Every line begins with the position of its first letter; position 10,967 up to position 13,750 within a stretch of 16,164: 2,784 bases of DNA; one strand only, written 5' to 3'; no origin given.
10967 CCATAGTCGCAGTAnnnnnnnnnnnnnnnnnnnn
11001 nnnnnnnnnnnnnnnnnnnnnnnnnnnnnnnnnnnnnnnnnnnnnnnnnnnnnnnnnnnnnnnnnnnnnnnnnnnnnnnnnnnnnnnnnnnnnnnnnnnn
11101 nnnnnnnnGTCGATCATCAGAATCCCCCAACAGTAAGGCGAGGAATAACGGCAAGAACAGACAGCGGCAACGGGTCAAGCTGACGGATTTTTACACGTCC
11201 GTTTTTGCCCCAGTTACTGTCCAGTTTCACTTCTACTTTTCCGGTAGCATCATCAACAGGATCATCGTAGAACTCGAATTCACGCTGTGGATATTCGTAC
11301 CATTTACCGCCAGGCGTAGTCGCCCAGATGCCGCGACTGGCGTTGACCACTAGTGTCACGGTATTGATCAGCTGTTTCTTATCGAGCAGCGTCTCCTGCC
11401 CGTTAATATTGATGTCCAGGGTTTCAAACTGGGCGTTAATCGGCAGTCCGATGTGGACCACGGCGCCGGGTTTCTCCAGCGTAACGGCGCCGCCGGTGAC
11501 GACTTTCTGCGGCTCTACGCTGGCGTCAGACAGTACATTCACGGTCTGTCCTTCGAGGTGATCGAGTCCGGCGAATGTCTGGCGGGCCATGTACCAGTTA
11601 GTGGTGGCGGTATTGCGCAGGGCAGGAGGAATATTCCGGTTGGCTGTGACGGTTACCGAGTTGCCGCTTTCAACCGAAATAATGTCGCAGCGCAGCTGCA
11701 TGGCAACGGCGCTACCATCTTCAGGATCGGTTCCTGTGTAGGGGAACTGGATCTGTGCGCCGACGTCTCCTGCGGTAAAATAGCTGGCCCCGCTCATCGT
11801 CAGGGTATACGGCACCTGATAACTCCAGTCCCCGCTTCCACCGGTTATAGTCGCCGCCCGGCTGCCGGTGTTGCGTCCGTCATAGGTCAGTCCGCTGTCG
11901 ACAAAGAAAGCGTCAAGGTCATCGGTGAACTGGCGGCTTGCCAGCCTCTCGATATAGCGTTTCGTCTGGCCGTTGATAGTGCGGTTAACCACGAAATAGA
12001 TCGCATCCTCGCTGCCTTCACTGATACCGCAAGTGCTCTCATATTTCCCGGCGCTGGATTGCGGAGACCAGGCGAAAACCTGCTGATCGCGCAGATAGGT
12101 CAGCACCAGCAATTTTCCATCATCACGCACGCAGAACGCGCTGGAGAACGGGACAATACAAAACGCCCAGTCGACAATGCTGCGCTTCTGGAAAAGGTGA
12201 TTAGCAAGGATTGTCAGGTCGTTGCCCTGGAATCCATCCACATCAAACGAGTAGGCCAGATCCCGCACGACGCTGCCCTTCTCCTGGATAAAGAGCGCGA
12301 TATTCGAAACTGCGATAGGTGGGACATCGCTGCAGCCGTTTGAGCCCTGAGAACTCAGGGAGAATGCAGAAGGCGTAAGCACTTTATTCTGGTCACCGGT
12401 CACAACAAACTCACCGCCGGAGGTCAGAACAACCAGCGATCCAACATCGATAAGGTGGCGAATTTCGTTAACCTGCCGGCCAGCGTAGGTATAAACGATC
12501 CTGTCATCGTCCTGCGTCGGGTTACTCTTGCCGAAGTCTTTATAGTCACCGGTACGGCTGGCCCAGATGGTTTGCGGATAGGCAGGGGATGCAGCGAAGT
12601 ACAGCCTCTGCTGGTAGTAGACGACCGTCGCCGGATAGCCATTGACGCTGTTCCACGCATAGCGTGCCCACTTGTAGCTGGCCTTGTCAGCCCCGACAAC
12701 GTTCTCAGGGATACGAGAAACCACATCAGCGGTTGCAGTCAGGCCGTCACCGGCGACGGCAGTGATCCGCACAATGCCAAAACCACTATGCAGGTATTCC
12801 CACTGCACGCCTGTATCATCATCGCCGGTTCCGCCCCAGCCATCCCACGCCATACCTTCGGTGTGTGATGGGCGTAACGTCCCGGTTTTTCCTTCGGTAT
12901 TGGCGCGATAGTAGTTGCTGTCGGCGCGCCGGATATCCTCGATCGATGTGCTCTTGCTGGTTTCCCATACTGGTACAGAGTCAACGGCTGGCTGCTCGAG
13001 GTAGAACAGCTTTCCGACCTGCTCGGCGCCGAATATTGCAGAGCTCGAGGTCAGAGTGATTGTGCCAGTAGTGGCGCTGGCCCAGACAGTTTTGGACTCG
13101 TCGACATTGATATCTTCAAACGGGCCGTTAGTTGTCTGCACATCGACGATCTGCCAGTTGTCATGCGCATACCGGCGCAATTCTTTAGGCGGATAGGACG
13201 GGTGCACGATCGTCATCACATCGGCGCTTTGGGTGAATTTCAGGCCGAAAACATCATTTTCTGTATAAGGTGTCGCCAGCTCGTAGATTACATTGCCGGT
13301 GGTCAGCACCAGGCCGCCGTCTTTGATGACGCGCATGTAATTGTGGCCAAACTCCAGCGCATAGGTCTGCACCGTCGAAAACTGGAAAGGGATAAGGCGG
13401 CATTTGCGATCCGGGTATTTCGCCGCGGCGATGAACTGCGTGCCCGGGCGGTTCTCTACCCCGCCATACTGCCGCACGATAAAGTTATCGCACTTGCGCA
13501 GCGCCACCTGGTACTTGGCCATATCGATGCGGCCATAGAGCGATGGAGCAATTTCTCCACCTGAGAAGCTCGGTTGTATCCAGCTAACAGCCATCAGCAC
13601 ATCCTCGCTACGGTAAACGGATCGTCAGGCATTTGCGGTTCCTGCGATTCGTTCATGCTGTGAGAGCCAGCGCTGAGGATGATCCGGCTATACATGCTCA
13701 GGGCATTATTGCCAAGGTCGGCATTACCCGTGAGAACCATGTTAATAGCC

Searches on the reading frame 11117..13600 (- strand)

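Call 24: search_protein_families(library=phrogs, proteins=[window:11117-13600:-])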
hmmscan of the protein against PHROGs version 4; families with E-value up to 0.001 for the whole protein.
window:11117-13600:- (827 aa): 4 families
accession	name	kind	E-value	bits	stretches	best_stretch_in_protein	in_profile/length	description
phrog_376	-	tail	0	1160.1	1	3-827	2-712/712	tail protein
phrog_15566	-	tail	2.3e-298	991.3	1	303-827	28-552/552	tail protein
phrog_20269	-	unknown function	9.7e-199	660.9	1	3-411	1-373/374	-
phrog_30010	-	unknown function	2.1e-98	331.3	1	442-719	188-464/517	-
